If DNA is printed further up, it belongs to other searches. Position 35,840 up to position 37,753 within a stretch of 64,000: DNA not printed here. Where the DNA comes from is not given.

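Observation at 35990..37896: Minimal radical-SAM/SPASM RiPP locus: RRE-fused maturase with an unannotated Cys-rich precursor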

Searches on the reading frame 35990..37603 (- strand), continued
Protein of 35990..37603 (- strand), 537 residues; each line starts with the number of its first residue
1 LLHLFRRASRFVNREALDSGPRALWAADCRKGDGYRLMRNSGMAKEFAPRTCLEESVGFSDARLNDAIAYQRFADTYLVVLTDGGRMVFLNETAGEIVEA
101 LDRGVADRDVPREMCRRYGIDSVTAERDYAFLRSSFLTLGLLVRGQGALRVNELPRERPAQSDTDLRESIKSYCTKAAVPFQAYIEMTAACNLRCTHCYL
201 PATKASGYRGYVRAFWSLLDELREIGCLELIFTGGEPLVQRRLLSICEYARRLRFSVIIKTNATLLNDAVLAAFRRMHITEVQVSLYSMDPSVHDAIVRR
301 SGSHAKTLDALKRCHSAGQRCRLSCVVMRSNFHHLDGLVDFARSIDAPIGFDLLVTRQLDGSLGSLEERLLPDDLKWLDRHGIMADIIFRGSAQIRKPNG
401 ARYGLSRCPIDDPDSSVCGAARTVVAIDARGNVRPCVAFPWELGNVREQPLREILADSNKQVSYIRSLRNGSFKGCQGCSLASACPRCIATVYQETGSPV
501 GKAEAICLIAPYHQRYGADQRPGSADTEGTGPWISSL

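Call 43: find_encoding_contigs(protein=P0011, flank=6000, max_places=2)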
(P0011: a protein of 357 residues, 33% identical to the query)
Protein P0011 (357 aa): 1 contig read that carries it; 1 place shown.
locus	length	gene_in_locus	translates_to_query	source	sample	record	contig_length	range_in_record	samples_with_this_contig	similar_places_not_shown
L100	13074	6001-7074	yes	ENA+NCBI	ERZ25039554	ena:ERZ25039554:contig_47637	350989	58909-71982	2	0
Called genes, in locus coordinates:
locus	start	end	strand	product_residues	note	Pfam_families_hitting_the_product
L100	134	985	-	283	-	PF02230:Abhydrolase_2 (faint), PF12146:Hydrolase_4, PF00561:Abhydrolase_1, PF12697:Abhydrolase_6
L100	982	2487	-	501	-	PF00370:FGGY_N, PF02782:FGGY_C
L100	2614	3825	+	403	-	PF07690:MFS_1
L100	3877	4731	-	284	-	-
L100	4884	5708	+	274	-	PF27840:ScmC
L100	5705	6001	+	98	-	PF05402:PqqD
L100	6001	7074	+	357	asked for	PF04055:Radical_SAM, PF13186:SPASM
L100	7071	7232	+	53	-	-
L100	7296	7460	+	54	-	-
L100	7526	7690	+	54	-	-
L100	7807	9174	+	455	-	PF04055:Radical_SAM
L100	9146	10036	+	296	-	PF00717:Peptidase_S24 (weak), PF00583:Acetyltransf_1, PF08445:FR47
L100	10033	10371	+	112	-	PF05402:PqqD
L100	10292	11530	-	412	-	PF14907:NTP_transf_5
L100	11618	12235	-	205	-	PF02517:Rce1-like (weak)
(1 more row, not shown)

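Call 44: find_encoding_contigs(protein=P0010, flank=6000, max_places=2)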
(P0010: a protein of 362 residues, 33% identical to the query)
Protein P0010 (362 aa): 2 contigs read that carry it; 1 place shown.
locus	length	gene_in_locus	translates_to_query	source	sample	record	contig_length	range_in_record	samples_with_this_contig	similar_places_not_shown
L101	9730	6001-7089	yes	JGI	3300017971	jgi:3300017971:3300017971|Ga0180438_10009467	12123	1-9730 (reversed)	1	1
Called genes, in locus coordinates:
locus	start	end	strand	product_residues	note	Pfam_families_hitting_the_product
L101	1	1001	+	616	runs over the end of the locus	PF03717:PBP_dimer, PF00905:Transpeptidase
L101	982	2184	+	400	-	PF01098:FTSW_RODA_SPOVE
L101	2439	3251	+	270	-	PF01790:LGT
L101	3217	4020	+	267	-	PF00156:Pribosyltran (faint)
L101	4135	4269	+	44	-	-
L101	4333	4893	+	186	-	-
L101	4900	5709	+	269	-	PF27840:ScmC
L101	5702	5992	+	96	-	PF05402:PqqD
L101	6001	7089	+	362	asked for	PF04055:Radical_SAM, PF13186:SPASM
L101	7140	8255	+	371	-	PF14907:NTP_transf_5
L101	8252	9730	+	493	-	?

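Call 52: find_homologous_proteins(query=A1, max_evalue=1e-40)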
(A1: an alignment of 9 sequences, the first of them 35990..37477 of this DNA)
Query A1 (9 sequences) (495 aa, profile of the alignment): 47 proteins with E <= 1e-40 among 8000 candidates.
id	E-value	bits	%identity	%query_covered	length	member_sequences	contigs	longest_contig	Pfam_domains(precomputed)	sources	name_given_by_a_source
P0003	5.2e-242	822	60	97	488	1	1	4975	PF13186.12,PF04055.28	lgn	-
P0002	4.5e-238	809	61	96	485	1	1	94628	PF13186.12,PF04055.28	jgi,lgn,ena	-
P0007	1.9e-237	807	47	92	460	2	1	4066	PF13186.12,PF04055.28,PF05402.19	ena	-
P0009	2.0e-236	803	47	92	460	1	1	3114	PF13186.12,PF04055.28,PF05402.19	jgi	jgi:radical SAM protein with 4Fe4S-binding SPASM domain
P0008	1.0e-235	801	48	93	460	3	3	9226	PF13186.12,PF04055.28,PF05402.19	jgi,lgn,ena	jgi:radical SAM protein with 4Fe4S-binding SPASM domain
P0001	7.5e-234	795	100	100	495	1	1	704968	PF13186.12,PF04055.28,PF05402.19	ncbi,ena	-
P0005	5.0e-230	782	52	93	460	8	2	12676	PF13186.12,PF04055.28,PF05402.19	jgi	jgi:radical SAM protein with 4Fe4S-binding SPASM domain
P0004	1.9e-224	764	54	94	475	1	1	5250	PF13186.12,PF04055.28,PF05402.19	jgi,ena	-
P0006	1.6e-219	748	54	91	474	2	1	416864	PF13186.12,PF04055.28,PF05402.19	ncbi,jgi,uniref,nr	ncbi:PqqD family peptide modification chaperone [Candidatus Thiodictyon syntrophicum]|jgi:radical SA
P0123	4.9e-199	680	45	92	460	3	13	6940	PF13186.12,PF04055.28,PF05402.19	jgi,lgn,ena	-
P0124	4.7e-161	555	47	92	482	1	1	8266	PF13186.12,PF04055.28,PF05402.19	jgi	-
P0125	2.0e-160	553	46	92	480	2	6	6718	PF13186.12,PF04055.28,PF05402.19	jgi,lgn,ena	-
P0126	1.4e-119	418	53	64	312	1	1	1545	PF13186.12,PF04055.28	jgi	jgi:radical SAM protein with 4Fe4S-binding SPASM domain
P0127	4.5e-106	373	51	55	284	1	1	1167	PF04055.28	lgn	-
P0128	3.6e-57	212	32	64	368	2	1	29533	PF13186.12,PF04055.28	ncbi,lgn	-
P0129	9.3e-57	211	33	67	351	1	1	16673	PF13186.12,PF04055.28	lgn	-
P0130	1.1e-56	211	32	67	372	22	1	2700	PF13186.12,PF04055.28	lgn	-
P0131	1.3e-56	210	32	67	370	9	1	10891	PF13186.12,PF04055.28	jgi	jgi:radical SAM protein with 4Fe4S-binding SPASM domain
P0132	3.8e-54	202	31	67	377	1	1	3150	PF13186.12,PF04055.28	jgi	jgi:AdoMet-dependent heme synthase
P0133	1.4e-53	200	30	82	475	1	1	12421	PF13186.12,PF04055.28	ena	-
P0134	1.5e-53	200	30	64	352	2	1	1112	PF13186.12,PF04055.28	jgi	jgi:AdoMet-dependent heme synthase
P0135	2.2e-53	200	30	67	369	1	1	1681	PF13186.12,PF04055.28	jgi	-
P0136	5.5e-53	198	27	71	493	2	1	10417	PF13186.12,PF04055.28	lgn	-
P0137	1.4e-52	197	31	67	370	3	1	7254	PF13186.12,PF04055.28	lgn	-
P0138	3.4e-52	196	30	65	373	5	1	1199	PF13186.12,PF04055.28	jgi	jgi:radical SAM protein with 4Fe4S-binding SPASM domain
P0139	2.3e-51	193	30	69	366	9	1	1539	PF13186.12,PF04055.28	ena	-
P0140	3.6e-51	192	30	67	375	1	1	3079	PF13186.12,PF04055.28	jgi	jgi:AdoMet-dependent heme synthase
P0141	9.2e-51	191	31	66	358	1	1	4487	PF13186.12,PF04055.28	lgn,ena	-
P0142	2.8e-50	189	29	66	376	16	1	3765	PF13186.12,PF04055.28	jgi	jgi:radical SAM protein with 4Fe4S-binding SPASM domain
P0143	3.8e-50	189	31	64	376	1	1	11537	PF13186.12,PF04055.28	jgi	jgi:radical SAM protein with 4Fe4S-binding SPASM domain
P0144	6.7e-50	188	31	64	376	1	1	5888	PF13186.12,PF04055.28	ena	-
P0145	8.5e-50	188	29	64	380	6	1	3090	PF13186.12,PF04055.28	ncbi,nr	ncbi:MAG TPA: radical SAM protein [Candidatus Acidoferrales bacterium]|nr:radical SAM protein [Candi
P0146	1.1e-49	188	32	67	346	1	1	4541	PF13186.12,PF04055.28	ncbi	-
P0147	1.4e-49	187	30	64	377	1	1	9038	PF13186.12,PF04055.28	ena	-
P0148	2.7e-49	186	30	66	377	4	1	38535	PF13186.12,PF04055.28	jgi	jgi:radical SAM protein with 4Fe4S-binding SPASM domain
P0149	4.4e-48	182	29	75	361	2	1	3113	PF13186.12,PF04055.28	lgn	-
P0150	1.1e-47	181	29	77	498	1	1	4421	PF13186.12,PF04055.28,PF05402.19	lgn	-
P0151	7.4e-47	178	32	69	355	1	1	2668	PF13186.12,PF04055.28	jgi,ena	-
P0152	9.9e-47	178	29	93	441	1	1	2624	PF13186.12,PF04055.28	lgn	-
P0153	7.2e-46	175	27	89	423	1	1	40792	PF13186.12,PF04055.28,PF13353.12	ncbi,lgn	-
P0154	4.6e-45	172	28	91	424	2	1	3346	PF13186.12,PF04055.28,PF13353.12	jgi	-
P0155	8.6e-45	171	31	68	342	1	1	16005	PF13186.12,PF04055.28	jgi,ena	-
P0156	7.9e-44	168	31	62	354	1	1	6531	PF13186.12,PF04055.28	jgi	jgi:radical SAM protein with 4Fe4S-binding SPASM domain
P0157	1.1e-42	164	29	89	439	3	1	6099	PF13186.12,PF04055.28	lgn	-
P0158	5.3e-42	162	28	66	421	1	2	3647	PF13186.12,PF04055.28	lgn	-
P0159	4.9e-41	159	26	82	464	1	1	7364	PF13186.12,PF04055.28,PF13353.12,PF05402.19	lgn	-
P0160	7.7e-41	158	29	69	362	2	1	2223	PF13186.12,PF04055.28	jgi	jgi:radical SAM protein with 4Fe4S-binding SPASM domain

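Call 53: find_encoding_contigs(protein=P0124, flank=8000, max_places=2)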
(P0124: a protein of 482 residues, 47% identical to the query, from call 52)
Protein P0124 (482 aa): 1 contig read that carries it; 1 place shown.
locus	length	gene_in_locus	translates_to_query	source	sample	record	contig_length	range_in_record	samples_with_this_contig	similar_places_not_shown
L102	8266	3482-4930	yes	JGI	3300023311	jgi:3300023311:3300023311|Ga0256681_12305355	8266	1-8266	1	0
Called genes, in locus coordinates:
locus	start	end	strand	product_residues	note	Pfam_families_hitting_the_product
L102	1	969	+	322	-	?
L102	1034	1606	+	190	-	-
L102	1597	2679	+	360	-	-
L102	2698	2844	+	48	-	-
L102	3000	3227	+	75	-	-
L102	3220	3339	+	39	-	-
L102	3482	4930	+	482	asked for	PF05402:PqqD, PF04055:Radical_SAM, PF13186:SPASM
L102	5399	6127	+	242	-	-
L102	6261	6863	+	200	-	-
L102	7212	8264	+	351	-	?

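Call 54: find_encoding_contigs(protein=P0125, flank=8000, max_places=3)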
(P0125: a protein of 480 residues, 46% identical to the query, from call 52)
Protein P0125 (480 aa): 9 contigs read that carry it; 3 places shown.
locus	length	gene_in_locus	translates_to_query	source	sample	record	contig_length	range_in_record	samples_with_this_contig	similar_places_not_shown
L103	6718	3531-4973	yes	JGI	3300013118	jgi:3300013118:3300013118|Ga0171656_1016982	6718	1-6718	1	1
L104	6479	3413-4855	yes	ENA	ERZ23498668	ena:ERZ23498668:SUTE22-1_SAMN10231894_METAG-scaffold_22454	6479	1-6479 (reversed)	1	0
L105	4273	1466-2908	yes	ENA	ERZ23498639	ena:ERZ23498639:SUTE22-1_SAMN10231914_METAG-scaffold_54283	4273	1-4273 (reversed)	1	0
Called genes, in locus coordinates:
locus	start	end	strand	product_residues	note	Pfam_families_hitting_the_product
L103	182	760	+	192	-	-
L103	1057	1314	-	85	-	-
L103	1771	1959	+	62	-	-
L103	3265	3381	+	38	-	-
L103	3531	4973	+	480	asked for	PF05402:PqqD, PF04055:Radical_SAM, PF13186:SPASM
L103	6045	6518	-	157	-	PF00239:Resolvase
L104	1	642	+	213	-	?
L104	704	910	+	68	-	-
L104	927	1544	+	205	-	-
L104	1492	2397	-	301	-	-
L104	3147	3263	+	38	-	-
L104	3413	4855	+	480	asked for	PF05402:PqqD, PF04055:Radical_SAM, PF13186:SPASM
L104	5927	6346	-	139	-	PF00239:Resolvase (weak)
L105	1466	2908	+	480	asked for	PF05402:PqqD, PF04055:Radical_SAM, PF13186:SPASM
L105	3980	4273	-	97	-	?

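Call 55: predict_structure(alignment_id=A1)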
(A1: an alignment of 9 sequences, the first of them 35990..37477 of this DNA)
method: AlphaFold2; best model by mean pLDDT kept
length: 495 residues; sequences in the alignment: 9
mean_pLDDT: 67.5   pTM: 0.74
mean pLDDT of the five models: 67.5, 64.5, 63.7, 62.2, 61.8
residues with pLDDT >= 90: 53; 70-90: 221; 50-70: 80; < 50: 141
segments of 3 or more residues with pLDDT < 50: 1-16, 105-121, 150-166, 195-197, 313-322, 349-368, 376-380, 432-461, 475-495
pLDDT, mean of each block of 10 residues (from residue 1): 33 48 88 80 76 90 90 90 88 86 52 37 58 70 67 44 52 89 86 59 90 86 81 89 86 82 90 87 77 83 76 47 63 79 61 34 41 52 72 62 85 83 69 46 45 44 56 47 30 25
secondary structure, 60 per line:
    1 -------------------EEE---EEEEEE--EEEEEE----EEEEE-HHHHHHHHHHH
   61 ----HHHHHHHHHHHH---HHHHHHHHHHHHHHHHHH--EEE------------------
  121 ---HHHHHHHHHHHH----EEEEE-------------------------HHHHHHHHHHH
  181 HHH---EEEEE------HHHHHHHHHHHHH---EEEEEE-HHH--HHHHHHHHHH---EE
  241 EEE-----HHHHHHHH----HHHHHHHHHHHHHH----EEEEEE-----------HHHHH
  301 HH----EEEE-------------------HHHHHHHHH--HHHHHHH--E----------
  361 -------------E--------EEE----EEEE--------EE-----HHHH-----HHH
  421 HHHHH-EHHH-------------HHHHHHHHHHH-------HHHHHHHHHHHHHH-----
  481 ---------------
elements in order: E20-22 E26-31 E34-39 E44-48 H50-60 H65-76 H80-97 E100-102 H124-135 E140-144 H170-183 E187-191 H198-210 E214-219 H226-235 E239-243 H249-256 H261-274 E279-284 H296-302 E307-310 H330-338 H341-347 E383-385 E390-393 H409-412 H418-425 H444-454 H462-475
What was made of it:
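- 37187..37420 (-): N-terminal RiPP recognition element (PqqD-like winged helix, residues about 20-97 of the 495-aa form). The AF2 model shows beta-strands followed by three helices at pLDDT 76-90 (call 55).
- On RRE-dependent radical SAM/SPASM RiPP maturase with cognate precursor (generic kind): The AF2 topology is beta-strands plus three helices at pLDDT 76-90 (call 55).
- The AF2 model shows an RRE fold (call 55). The AF2 model is only moderate (pLDDT 67.5), and the SPASM region is poorly resolved (call 55).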

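Call 60: find_encoding_contigs(protein=P0003, flank=6000, max_places=2)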
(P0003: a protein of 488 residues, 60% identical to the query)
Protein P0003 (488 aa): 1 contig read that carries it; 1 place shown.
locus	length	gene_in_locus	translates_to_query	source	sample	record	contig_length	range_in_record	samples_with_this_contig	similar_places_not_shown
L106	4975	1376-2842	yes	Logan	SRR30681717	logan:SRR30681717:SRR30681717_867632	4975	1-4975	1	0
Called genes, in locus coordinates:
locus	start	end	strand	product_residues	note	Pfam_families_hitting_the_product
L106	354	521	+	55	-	-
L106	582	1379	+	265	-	-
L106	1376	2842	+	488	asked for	PF04055:Radical_SAM, PF13186:SPASM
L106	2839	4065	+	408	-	PF04055:Radical_SAM (weak), PF05402:PqqD (faint)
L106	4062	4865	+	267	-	PF04909:Amidohydro_2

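Call 61: fold_search(model_id=the predicted structure, library=pdb)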
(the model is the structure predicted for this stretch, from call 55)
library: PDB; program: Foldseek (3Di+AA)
matches with E <= 10: 1682; with E <= 0.001: 122
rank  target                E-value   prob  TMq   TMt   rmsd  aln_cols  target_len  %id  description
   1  5v1t_A                6.0e-15  1.00  0.53  0.59   9.3       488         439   16  Crystal structure of Streptococcus suis SuiB bound to precursor peptide SuiA (released 2017-08-30)
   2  5v1q_B                2.6e-14  1.00  0.53  0.58   8.9       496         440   16  Crystal structure of Streptococcus suis SuiB (released 2017-08-30)
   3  5v1q_A                3.3e-14  1.00  0.50  0.57   9.0       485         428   16  Crystal structure of Streptococcus suis SuiB (released 2017-08-30)
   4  5v1s_B                8.3e-14  1.00  0.52  0.59   8.5       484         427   16  Crystal structure of Streptococcus suis SuiB bound to S-adenosylmethionine (released 2017-08-30)
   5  5v1s_A                2.1e-13  1.00  0.51  0.58   9.4       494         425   14  Crystal structure of Streptococcus suis SuiB bound to S-adenosylmethionine (released 2017-08-30)
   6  8vpo                  1.0e-11  1.00  0.46  0.51  15.8       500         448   15  X-Ray Crystal Structure of TigE from Paramaledivibacter caminithermalis (released 2024-02-07)
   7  6efn                  1.4e-11  1.00  0.46  0.57   9.2       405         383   16  Structure of a RiPP maturase, SkfB (released 2018-10-24)
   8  5why_B                2.5e-11  1.00  0.48  0.56  18.2       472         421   17  Structural Insights into Thioether Bond Formation in the Biosynthesis of Sactipeptides (released 2017-07-26)
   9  6q2q_A                7.0e-10  1.00  0.41  0.66   5.7       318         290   15  Crystal structure of mouse viperin bound to uridine triphosphate and S-adenosylhomocysteine (released 2020-01-22)
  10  5vsl_A                1.4e-09  1.00  0.41  0.74   4.5       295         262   17  Crystal structure of viperin with bound [4Fe-4S] cluster and S-adenosylhomocysteine (SAH) (released 2017-06-14)
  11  9dfw_C                1.4e-09  1.00  0.43  0.73   5.6       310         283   18  X-ray crystal structure of an engineered Viperin-like enzyme from T. virens with bound CTP and SAM (released 2025-02-12)
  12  9dfw_A                1.8e-09  1.00  0.42  0.71   5.2       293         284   18  X-ray crystal structure of an engineered Viperin-like enzyme from T. virens with bound CTP and SAM (released 2025-02-12)
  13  9dgw_B                1.9e-09  1.00  0.42  0.71   6.2       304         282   18  X-ray crystal structure of the Viperin-like enzyme from T. virens with bound CTP and SAM (released 2025-02-12)
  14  6q2p_B                2.1e-09  1.00  0.42  0.68   5.4       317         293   15  Crystal structure of mouse viperin bound to cytidine triphosphate and S-adenosylhomocysteine (released 2020-01-22)
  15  6q2q_B                2.3e-09  1.00  0.43  0.70   5.4       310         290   15  Crystal structure of mouse viperin bound to uridine triphosphate and S-adenosylhomocysteine (released 2020-01-22)
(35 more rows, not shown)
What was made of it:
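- Closest known: TigE. Same: It ranks sixth in Foldseek (call 61).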

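Call 76: search_protein_families(library=padloc, proteins=[window:35990-37477:-], max_evalue=0.01)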
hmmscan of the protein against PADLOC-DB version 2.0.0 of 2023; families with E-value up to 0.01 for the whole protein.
window:35990-37477:- (495 aa): 3 families
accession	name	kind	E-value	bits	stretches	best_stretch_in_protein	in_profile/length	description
PDLC02903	pVip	-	1.3e-19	68.7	1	143-291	4-151/257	Viperins not associated with kinases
PDLC02904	pVip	-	2e-17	61.6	1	145-291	9-155/262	Viperins associated with kinases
PDLC02905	pVip-kinase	-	2.1e-06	25.3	1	144-299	187-349/474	Viperin-kinase fusion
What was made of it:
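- Tried and rejected: PADLOC pVip hits to the enzyme (call 76).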

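Call 88: search_protein_representatives(alignment_id=A1)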
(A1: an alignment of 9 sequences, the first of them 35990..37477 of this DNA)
Query: 9 sequences, 465 profile positions. Proteins with E-value up to 0.001 (for the whole library): 68196; up to 1e-10: 24968; up to 1e-30: 2301. The best 150 are listed.
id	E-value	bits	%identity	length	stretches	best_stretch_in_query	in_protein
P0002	1.4e-238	808.6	-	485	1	4-464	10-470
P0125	6.5e-161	552.6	-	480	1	11-464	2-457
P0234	2.1e-159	547.6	-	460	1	11-465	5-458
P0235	1.7e-93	330.3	-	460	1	10-458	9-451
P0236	5.5e-92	325.3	-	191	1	275-465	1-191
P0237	4.3e-91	322.4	-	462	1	18-461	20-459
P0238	1.2e-88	314.4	-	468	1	26-462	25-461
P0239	3.6e-84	299.5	-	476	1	15-462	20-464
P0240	5.4e-80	285.8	-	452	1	26-458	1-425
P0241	9.7e-75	268.5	-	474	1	26-461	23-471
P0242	3.1e-73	263.5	-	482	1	15-457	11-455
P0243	9.3e-72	258.6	-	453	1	17-462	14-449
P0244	1.8e-68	247.8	-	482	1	93-458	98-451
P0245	4.0e-67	243.4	-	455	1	56-458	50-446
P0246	4.4e-67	243.2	-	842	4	8-331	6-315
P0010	4.6e-59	216.8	-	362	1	115-461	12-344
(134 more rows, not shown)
